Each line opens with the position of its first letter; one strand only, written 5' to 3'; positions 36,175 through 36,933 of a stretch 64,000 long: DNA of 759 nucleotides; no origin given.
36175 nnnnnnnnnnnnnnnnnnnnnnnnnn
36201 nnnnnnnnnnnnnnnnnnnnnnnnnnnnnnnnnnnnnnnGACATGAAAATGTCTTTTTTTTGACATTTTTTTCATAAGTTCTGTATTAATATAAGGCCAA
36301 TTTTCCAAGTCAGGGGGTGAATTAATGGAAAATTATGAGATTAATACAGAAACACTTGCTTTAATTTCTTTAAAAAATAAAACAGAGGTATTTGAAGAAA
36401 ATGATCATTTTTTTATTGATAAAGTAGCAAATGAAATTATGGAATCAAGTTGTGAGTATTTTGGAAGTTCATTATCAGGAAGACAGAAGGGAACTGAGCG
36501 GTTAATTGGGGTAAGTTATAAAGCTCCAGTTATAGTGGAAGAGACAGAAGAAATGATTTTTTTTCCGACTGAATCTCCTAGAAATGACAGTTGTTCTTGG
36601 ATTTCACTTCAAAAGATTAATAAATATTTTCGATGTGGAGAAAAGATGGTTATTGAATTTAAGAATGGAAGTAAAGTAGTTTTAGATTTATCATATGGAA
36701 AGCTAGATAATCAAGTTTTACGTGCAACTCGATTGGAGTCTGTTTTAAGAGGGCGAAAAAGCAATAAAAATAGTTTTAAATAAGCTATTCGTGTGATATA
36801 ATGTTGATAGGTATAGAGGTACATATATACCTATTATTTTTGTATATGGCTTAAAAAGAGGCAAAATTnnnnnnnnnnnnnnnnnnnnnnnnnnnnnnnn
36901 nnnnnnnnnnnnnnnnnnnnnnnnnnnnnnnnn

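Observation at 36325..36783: ComK-family gene inserted between dnaN and recF where the S4-like yaaA (rqcP) normally sits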

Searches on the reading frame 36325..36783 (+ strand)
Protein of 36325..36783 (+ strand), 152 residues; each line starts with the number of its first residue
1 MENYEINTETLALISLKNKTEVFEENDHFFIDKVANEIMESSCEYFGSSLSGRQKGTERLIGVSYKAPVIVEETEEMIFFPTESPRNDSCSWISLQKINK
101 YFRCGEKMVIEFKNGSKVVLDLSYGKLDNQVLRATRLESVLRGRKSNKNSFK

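Call 3: search_protein_families(library=pfam, proteins=[window:36325-36783:+], max_evalue=10)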
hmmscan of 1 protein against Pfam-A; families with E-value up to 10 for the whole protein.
window:36325-36783:+ (152 aa): 2 families
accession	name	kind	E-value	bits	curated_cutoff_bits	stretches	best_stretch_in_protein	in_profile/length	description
PF06338.17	ComK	-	4.9e-40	137.2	22.3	1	1-144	1-150/152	ComK protein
PF22783.1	BapA_N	-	0.07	13.3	27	1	94-121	35-62/123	BapA, prefix-like domain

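Call 4: search_protein_families(library=ncbifam, proteins=[window:36325-36783:+], max_evalue=10)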
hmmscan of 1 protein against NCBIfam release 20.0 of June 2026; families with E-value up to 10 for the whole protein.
window:36325-36783:+ (152 aa): 2 families
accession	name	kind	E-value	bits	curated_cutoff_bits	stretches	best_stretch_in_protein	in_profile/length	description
NF033677.1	biofilm_BapA_N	domain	0.00086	19.1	35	1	96-121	35-60/64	BapA prefix-like domain-containing protein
NF041917.1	HP0729_fam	equivalog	0.045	13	250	1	57-131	136-204/355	HP0729 family protein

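Call 9: find_homologous_proteins(query=window:36325-36783:+)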
Query window:36325-36783:+ (152 aa): 387 proteins with E <= 0.001 among 408 candidates; the best 120 are listed.
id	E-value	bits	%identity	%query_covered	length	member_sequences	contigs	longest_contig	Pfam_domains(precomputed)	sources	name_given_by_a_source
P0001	7.7e-94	329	100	100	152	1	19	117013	PF06338.18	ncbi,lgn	-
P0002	4.3e-83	294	86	100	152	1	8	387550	PF06338.18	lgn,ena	-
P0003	3.9e-82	291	86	100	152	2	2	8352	PF06338.18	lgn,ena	-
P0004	1.4e-79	283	85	100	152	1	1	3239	PF06338.18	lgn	-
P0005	3.3e-79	281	84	100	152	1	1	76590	PF06338.18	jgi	-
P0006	1.0e-78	280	82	100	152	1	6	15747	PF06338.18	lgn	-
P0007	1.5e-77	276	82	100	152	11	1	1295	PF06338.18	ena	-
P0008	2.9e-77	275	86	95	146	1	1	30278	PF06338.18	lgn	-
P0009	2.5e-76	272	80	100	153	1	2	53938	PF06338.18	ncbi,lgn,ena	-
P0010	3.1e-76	272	83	100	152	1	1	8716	PF06338.18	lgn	-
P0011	3.8e-76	272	80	100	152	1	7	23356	PF06338.18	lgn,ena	-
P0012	3.8e-76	272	80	100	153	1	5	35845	PF06338.18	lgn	-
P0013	3.9e-76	271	84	95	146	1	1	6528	PF06338.18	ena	-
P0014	9.1e-76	270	80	100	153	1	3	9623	PF06338.18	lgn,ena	-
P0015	1.2e-75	270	80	100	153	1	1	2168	PF06338.18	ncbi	-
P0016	1.7e-75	269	80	100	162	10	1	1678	PF06338.18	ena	-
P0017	2.0e-75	269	80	100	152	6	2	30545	PF06338.18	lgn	-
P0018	6.9e-75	267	80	100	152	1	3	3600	PF06338.18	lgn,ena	-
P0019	1.5e-74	266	81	98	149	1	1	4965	PF06338.18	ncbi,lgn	-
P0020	3.9e-74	265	84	95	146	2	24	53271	PF06338.18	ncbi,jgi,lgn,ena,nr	ncbi:MAG: competence protein [Bacilli bacterium]|jgi:competence protein ComK|nr:competence protein [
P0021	4.3e-74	265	78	100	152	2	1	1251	PF06338.18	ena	-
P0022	6.5e-74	264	81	98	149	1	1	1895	PF06338.18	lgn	-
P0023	1.3e-73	263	80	100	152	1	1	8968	PF06338.18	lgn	-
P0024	2.8e-73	262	81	98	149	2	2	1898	PF06338.18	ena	-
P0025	3.1e-73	262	80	97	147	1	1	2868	PF06338.18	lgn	-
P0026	3.6e-73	262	78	98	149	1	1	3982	PF06338.18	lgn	-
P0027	7.2e-73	261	78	100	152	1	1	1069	PF06338.18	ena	-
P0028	1.2e-72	260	78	100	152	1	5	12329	PF06338.18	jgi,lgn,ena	-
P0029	6.8e-72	258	77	98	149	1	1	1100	PF06338.18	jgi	-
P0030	7.8e-72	258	77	98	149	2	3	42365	PF06338.18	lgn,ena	-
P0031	1.1e-71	257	77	98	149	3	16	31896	PF06338.18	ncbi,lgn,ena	-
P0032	2.5e-69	249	80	91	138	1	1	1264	PF06338.18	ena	-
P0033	1.6e-64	234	70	99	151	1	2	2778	PF06338.18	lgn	-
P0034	8.4e-62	225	70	97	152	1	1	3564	PF06338.18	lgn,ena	-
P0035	1.4e-59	218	68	97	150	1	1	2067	PF06338.18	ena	-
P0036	1.7e-59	218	69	97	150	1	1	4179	PF06338.18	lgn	-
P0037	1.7e-59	218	66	98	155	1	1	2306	PF06338.18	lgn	-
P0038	2.1e-59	217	69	98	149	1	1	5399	PF06338.18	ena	-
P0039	2.2e-59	217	67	97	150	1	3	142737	PF06338.18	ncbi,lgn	-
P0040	3.4e-59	217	68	97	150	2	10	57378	PF06338.18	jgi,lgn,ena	-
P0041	4.0e-59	216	68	98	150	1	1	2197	PF06338.18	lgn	-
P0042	5.3e-59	216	66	97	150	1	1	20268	PF06338.18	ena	-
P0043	5.4e-59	216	65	100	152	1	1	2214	PF06338.18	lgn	-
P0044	5.4e-59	216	68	97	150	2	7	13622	PF06338.18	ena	-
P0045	8.4e-59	215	68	98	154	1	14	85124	PF06338.18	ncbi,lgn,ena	-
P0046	1.6e-58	214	65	95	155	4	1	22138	PF06338.18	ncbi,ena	-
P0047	1.6e-58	214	66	97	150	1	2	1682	PF06338.18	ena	-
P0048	1.7e-58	214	66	97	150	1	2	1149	PF06338.18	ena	-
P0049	1.9e-58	214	66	97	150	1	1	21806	PF06338.18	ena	-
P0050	2.3e-58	214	66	97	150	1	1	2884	PF06338.18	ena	-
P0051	2.4e-58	214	63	95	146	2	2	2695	PF06338.18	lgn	-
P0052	2.4e-58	214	64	95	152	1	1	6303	PF06338.18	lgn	-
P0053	3.6e-58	213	66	98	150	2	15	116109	PF06338.18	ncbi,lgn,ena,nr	ncbi:MAG: competence protein ComK [Bacilli bacterium]|nr:competence protein ComK [Bacilli bacterium]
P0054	4.3e-58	213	63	95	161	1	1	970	PF06338.18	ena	-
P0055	6.7e-58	212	66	98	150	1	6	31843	PF06338.18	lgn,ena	-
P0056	8.2e-58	212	64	97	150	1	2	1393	PF06338.18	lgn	-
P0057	9.5e-58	212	66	97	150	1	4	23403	PF06338.18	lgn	-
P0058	1.5e-57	211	64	97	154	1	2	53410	PF06338.18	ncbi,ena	-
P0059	1.5e-57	211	64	97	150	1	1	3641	PF06338.18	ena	-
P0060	1.6e-57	211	66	97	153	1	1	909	PF06338.18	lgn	-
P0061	1.8e-57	211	66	98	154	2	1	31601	PF06338.18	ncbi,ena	-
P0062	2.1e-57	211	66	97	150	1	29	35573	PF06338.18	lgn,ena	-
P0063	2.9e-57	210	65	97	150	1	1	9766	PF06338.18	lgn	-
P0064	3.5e-57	210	65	97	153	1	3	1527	PF06338.18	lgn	-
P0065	4.1e-57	210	66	97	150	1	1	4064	PF06338.18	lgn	-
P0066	4.8e-57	210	64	97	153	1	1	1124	PF06338.18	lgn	-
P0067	6.0e-57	209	66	97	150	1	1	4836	PF06338.18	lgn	-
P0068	6.3e-57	209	63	97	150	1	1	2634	PF06338.18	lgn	-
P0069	8.1e-57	209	63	95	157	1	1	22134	PF06338.18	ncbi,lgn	-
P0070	8.9e-57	209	66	97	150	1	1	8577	PF06338.18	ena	-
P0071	1.4e-56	208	66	95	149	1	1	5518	PF06338.18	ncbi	-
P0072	2.0e-56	208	64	97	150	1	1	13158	PF06338.18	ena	-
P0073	2.1e-56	208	66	97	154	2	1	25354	PF06338.18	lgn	-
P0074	2.2e-56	207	61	97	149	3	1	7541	PF06338.18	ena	-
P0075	2.3e-56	207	65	97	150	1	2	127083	PF06338.18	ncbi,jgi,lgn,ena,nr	ncbi:MAG: competence protein [Firmicutes bacterium]|nr:competence protein [Bacillota bacterium]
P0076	2.4e-56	207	66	97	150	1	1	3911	PF06338.18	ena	-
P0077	2.6e-56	207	64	97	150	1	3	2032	PF06338.18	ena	-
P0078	2.6e-56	207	64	98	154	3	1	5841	PF06338.18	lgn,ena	-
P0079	2.8e-56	207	64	97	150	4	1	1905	PF06338.18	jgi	-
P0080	3.0e-56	207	64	97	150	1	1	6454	PF06338.18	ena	-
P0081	3.2e-56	207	66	97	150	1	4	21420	PF06338.18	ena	-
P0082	3.3e-56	207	62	97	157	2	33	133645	PF06338.18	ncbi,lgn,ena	-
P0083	3.4e-56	207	64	97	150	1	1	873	PF06338.18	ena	-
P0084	3.4e-56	207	67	97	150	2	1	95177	PF06338.18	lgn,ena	-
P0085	4.2e-56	207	66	95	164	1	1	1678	PF06338.18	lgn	-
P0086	4.4e-56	207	64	97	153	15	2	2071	PF06338.18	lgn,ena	-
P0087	4.6e-56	206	66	97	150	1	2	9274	PF06338.18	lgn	-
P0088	6.0e-56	206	66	97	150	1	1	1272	PF06338.18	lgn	-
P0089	7.9e-56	206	62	97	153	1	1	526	PF06338.18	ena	-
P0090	7.9e-56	206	64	97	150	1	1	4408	PF06338.18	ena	-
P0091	9.4e-56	205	62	98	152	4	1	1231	PF06338.18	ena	-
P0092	1.1e-55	205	63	100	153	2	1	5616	PF06338.18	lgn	-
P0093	1.2e-55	205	64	97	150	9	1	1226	PF06338.18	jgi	-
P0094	1.2e-55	205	65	96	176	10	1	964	PF06338.18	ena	-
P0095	1.3e-55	205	64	98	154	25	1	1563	PF06338.18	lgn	-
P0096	1.4e-55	205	65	97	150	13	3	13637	PF06338.18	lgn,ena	-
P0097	1.7e-55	205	65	97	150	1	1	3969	PF06338.18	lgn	-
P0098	2.0e-55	204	64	97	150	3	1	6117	PF06338.18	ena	-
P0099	2.0e-55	204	66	97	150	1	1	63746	PF06338.18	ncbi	-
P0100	2.2e-55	204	61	97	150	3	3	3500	PF06338.18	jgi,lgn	jgi:competence protein ComK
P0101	2.9e-55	204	66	97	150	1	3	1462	PF06338.18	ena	-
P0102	3.2e-55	204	66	97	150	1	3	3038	PF06338.18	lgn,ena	-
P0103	3.2e-55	204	64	97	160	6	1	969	PF06338.18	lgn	-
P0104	3.5e-55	204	65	97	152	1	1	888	PF06338.18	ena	-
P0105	4.2e-55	203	64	97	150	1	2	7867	PF06338.18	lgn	-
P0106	5.1e-55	203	64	95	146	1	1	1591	PF06338.18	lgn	-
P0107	6.0e-55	203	65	97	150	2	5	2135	PF06338.18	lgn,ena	-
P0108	6.4e-55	203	63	95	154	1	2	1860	PF06338.18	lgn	-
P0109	6.4e-55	203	63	100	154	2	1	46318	PF06338.18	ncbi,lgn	-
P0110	7.0e-55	203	68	95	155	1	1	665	PF06338.18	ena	-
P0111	7.4e-55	203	65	97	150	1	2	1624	PF06338.18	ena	-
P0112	7.9e-55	202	62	98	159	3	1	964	PF06338.18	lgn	-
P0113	9.0e-55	202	63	95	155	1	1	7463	PF06338.18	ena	-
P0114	1.3e-54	202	65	97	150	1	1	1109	PF06338.18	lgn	-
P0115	1.4e-54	202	65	97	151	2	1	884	PF06338.18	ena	-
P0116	1.5e-54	202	62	97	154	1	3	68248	PF06338.18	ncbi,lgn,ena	-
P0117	1.6e-54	201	63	97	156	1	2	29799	PF06338.18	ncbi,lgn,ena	-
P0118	2.1e-54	201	60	98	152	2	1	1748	PF06338.18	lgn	-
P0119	2.4e-54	201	63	95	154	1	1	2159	PF06338.18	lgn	-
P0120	2.5e-54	201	64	97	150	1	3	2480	PF06338.18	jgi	-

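Call 11: find_related_loci(query=A1, collection=genome_contigs, flank=6000)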
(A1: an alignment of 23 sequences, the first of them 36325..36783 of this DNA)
Query A1 (152 aa) in genome_contigs; peptide patterns used: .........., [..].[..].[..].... (x = any residue, [..] = any of these).
290 stretches matched a pattern; 286 encode a relative of the query (tblastn E <= 1e-3); the best 80 are kept; 80 distinct loci.
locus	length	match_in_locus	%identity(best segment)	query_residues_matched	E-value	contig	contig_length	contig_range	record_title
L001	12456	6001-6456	82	1-152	8e-86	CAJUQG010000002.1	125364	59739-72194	MAG TPA_asm: uncultured Bacilli bacterium isolate MGBC163973 genome assembly, contig: MGBC163973.2, whole genome shotgun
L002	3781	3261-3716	83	1-152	1e-85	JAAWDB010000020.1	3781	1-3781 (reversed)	MAG: Bacilli bacterium isolate ABMPRH_27_2 k141_293342, whole genome shotgun sequence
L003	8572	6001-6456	82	1-152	5e-84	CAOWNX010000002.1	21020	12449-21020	MAG TPA_asm: uncultured Bacilli bacterium isolate MGBC105130 genome assembly, contig: MGBC105130.2, whole genome shotgun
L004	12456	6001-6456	80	1-152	3e-83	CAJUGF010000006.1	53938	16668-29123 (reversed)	MAG TPA_asm: uncultured Bacilli bacterium isolate MGBC134914 genome assembly, contig: MGBC134914.6, whole genome shotgun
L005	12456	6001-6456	82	1-152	3e-82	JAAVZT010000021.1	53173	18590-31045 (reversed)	MAG: Bacilli bacterium isolate ABMPRH_26_1 k141_812136, whole genome shotgun sequence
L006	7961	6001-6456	78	1-152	6e-81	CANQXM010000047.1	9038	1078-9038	MAG: uncultured Bacilli bacterium isolate Lapin-025__bin7 genome assembly, contig: Lapin-025__NODE_5976_length_9038_cov_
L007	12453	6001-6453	76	1-151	2e-78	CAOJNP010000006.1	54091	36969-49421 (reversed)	MAG TPA_asm: uncultured Erysipelotrichaceae bacterium isolate SRR17684643_bin.22_metawrap_v1.3_MAG genome assembly, cont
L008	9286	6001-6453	75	1-151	3e-78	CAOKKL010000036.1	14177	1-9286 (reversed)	MAG TPA_asm: uncultured Tenericutes bacterium isolate SRR15604625_bin.56_metawrap_v1.3_MAG genome assembly, contig: NODE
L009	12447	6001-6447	68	1-149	2e-65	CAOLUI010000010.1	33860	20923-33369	MAG TPA_asm: uncultured Bacilli bacterium isolate MGBC109233 genome assembly, contig: MGBC109233.10, whole genome shotgu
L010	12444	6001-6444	66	1-148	4e-65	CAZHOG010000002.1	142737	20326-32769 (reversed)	MAG TPA_asm: uncultured Muribaculaceae bacterium isolate SRP192927_co8_54 genome assembly, contig: NODE_51_length_142737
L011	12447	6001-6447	66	1-149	2e-64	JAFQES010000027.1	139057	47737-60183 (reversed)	MAG: Bacilli bacterium isolate RGIG1752 Goat_Cecum-3__c674423, whole genome shotgun sequence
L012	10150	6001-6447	66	1-149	5e-64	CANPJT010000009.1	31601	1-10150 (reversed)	MAG TPA_asm: uncultured Tenericutes bacterium isolate SRR15730548_bin.3_metawrap_v1.3_MAG genome assembly, contig: NODE.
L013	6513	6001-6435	65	1-145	5e-64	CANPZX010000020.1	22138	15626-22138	MAG: uncultured Bacilli bacterium isolate Lapin-002__bin30 genome assembly, contig: Lapin-002__NODE_3063_length_22138_co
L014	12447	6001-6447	66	1-149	1e-63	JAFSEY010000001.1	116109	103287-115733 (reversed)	MAG: Bacilli bacterium isolate RGIG3081 Goat_Rectum-5__c5414, whole genome shotgun sequence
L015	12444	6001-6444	64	1-148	1e-63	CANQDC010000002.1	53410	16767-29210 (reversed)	MAG: uncultured Bacilli bacterium isolate Lapin-005__bin63 genome assembly, contig: Lapin-005__NODE_743_length_53410_cov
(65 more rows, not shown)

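Call 14: find_encoding_contigs(protein=P0001, flank=3000, max_places=4)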
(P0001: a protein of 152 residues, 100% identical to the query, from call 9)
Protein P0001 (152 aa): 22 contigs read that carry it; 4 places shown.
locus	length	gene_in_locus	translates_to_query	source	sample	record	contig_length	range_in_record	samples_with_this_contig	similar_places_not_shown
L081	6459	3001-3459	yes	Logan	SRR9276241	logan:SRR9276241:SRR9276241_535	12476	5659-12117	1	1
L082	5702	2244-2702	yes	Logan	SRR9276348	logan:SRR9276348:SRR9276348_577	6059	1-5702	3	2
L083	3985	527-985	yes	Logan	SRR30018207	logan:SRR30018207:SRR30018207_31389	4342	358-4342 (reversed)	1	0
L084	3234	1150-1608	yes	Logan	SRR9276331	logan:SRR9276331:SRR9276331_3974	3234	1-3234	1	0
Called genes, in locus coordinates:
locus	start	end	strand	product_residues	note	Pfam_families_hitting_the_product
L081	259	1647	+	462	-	PF11638:DnaA_N (weak), PF01695:IstB_IS21 (weak), PF00308:Bac_DnaA, PF01637:ATPase_2 (faint), PF00004:AAA (weak), PF13173:AAA_14 (faint), PF08299:Bac_DnaA_C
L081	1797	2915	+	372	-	PF00712:DNA_pol3_beta, PF02767:DNA_pol3_beta_2, PF02768:DNA_pol3_beta_3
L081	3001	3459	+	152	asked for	PF06338:ComK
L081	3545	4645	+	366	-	PF02463:SMC_N, PF13175:AAA_15 (faint), PF13476:AAA_23, PF13304:AAA_21 (weak)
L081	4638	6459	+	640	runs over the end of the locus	PF02518:HATPase_c, PF00204:DNA_gyraseB, PF01751:Toprim, PF00986:DNA_gyraseB_C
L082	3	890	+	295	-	?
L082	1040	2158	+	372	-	PF00712:DNA_pol3_beta, PF02767:DNA_pol3_beta_2, PF02768:DNA_pol3_beta_3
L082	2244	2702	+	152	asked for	PF06338:ComK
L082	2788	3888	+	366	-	PF02463:SMC_N, PF13175:AAA_15 (faint), PF13476:AAA_23, PF13304:AAA_21 (weak)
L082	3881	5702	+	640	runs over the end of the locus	PF02518:HATPase_c, PF00204:DNA_gyraseB, PF01751:Toprim, PF00986:DNA_gyraseB_C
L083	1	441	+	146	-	?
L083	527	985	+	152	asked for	PF06338:ComK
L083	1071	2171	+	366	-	PF02463:SMC_N, PF13476:AAA_23, PF13304:AAA_21 (weak)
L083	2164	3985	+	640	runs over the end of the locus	PF02518:HATPase_c, PF00204:DNA_gyraseB, PF01751:Toprim, PF00986:DNA_gyraseB_C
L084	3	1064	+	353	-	?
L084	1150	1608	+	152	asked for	PF06338:ComK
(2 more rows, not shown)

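Call 18: search_solved_structures(query=A1, max_evalue=10, show_alignments=2)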
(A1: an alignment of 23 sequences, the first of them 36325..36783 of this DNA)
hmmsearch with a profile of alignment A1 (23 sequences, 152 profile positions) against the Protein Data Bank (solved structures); distinct sequences matched with E-value up to 10: 0.

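Call 27: predict_structure(alignment_id=A1)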
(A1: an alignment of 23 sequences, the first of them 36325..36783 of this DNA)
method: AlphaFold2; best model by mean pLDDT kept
length: 152 residues; sequences in the alignment: 23
mean_pLDDT: 77.6   pTM: 0.77
mean pLDDT of the five models: 77.6, 76.4, 76.3, 75.7, 74.1
residues with pLDDT >= 90: 44; 70-90: 67; 50-70: 26; < 50: 15
segments of 3 or more residues with pLDDT < 50: 49-56, 61-64
pLDDT, mean of each block of 10 residues (from residue 1): 81 92 94 88 63 46 56 73 81 91 89 92 81 80 64 44
secondary structure, 60 per line:
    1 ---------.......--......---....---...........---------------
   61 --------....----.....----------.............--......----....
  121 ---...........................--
elements in order: E10-16 E19-24 E28-31 H35-45 E69-72 E77-81 E92-94 E98-104 E107-112 E117-120 H124-150

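Call 32: fold_search(model_id=the predicted structure, library=pdb)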
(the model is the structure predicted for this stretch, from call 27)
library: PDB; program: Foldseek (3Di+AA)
matches with E <= 10: 1085; with E <= 0.001: 0
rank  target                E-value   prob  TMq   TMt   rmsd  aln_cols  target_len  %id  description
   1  3d6w_B                8.7e-03  1.00  0.40  0.52   5.4       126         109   13  LytTr DNA-binding domain of putative methyl-accepting/DNA response regulator from Bacillus cereus. (released 2008-07-15)
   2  3d6w_A                1.1e-02  1.00  0.42  0.55   4.7       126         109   13  LytTr DNA-binding domain of putative methyl-accepting/DNA response regulator from Bacillus cereus. (released 2008-07-15)
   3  3wa0_B                9.7e-02  0.54  0.27  0.17   9.5        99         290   13  Crystal structure of merlin complexed with DCAF1/VprBP (released 2014-05-28)
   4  6cds_A                1.0e-01  0.63  0.29  0.17   9.2       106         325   15  Human neurofibromin 2/merlin/schwannomin residues 1-339 in complex with PIP2 (released 2018-07-18)
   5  9qdo_B                1.4e-01  0.63  0.19  0.27  13.5        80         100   18  Crystal structure of the aromatic oligoamide foldamer binder Nanofitin C10 fused to a coiled-coil domain (released 2026-03-18)
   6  7edr_A                1.6e-01  0.47  0.29  0.17   9.3       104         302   10  The crystal structure of the FERM and C-terminal domain complex of Drosophila Merlin (released 2021-04-14)
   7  7lwh_A                1.6e-01  0.38  0.24  0.13  13.0       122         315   16  Human neurofibromin 2/merlin residues 1-339 in complex with LATS1 (released 2021-08-11)
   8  3wa0_A                1.9e-01  0.47  0.27  0.17   9.2        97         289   13  Crystal structure of merlin complexed with DCAF1/VprBP (released 2014-05-28)
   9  9qog_B                2.0e-01  0.47  0.20  0.41   6.4        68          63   20  Crystal structure of Nanofitin C10 in complex with a a double-helical aromatic oligoamide foldamer (released 2026-04-08)
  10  9hiz_R                2.2e-01  0.47  0.18  0.34   7.3        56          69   23  Complex of the Nanofitin Sac7d-C3(C24A) with a human IgG1 Fc fragment (released 2025-07-23)
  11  7edr_B                2.3e-01  0.51  0.29  0.18   9.3       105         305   10  The crystal structure of the FERM and C-terminal domain complex of Drosophila Merlin (released 2021-04-14)
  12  2d11_A                2.6e-01  0.41  0.28  0.17   9.5        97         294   10  Crystal structure of the Radixin FERM domain complexed with the NHERF-2 C-terminal tail peptide (released 2006-07-18)
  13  1h4r_A                2.6e-01  0.35  0.27  0.17   9.4        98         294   12  Crystal Structure of the FERM domain of Merlin, the Neurofibromatosis 2 Tumor Suppressor Protein. (released 2002-01-16)
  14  5b0k_D                2.7e-01  0.60  0.22  0.11   4.6        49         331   16  Structure of MoeN5-Sso7d fusion protein in complex with beta-decyl maltoside (released 2016-03-23)
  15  4p7i_A                2.9e-01  0.38  0.27  0.17   9.4        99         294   13  Crystal structure of the Merlin FERM/DCAF1 complex (released 2014-04-09)
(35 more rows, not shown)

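Call 67: search_protein_representatives(alignment_id=A1)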
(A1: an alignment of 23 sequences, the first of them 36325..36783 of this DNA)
Query: 23 sequences, 152 profile positions. Proteins with E-value up to 0.001 (for the whole library): 1487; up to 1e-10: 773; up to 1e-30: 90. The best 150 are listed.
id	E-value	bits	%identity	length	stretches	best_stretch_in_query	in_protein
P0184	2.8e-56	205.6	-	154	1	1-149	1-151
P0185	2.9e-50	186.1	-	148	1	1-146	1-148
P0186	5.4e-50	185.2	-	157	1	1-149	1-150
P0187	3.4e-48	179.4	-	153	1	1-145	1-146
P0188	9.0e-48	178.0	-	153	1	3-149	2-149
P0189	1.4e-46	174.1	-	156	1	1-149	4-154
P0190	4.2e-46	172.6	-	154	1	3-148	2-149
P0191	6.0e-46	172.1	-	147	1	1-145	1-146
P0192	5.2e-45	169.0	-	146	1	1-145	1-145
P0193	2.9e-44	166.6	-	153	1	4-148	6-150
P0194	1.4e-43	164.4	-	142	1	16-146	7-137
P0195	8.7e-43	161.8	-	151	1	1-149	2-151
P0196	2.6e-42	160.3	-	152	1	4-148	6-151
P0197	4.0e-42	159.7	-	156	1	3-146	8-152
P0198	5.0e-42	159.4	-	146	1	1-145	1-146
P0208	1.6e-39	151.2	-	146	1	1-145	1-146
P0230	6.0e-36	139.6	-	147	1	1-143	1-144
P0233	2.2e-35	137.8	-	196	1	1-148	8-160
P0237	8.2e-35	135.9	-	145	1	4-146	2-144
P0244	1.1e-33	132.2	-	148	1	1-145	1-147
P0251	9.1e-33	129.3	-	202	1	1-147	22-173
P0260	4.3e-32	127.1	-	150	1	1-146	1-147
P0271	4.4e-31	123.8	-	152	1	3-144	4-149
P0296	1.3e-28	115.8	-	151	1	1-149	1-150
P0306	1.9e-27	112.0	-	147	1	3-141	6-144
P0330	6.6e-26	107.0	-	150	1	1-147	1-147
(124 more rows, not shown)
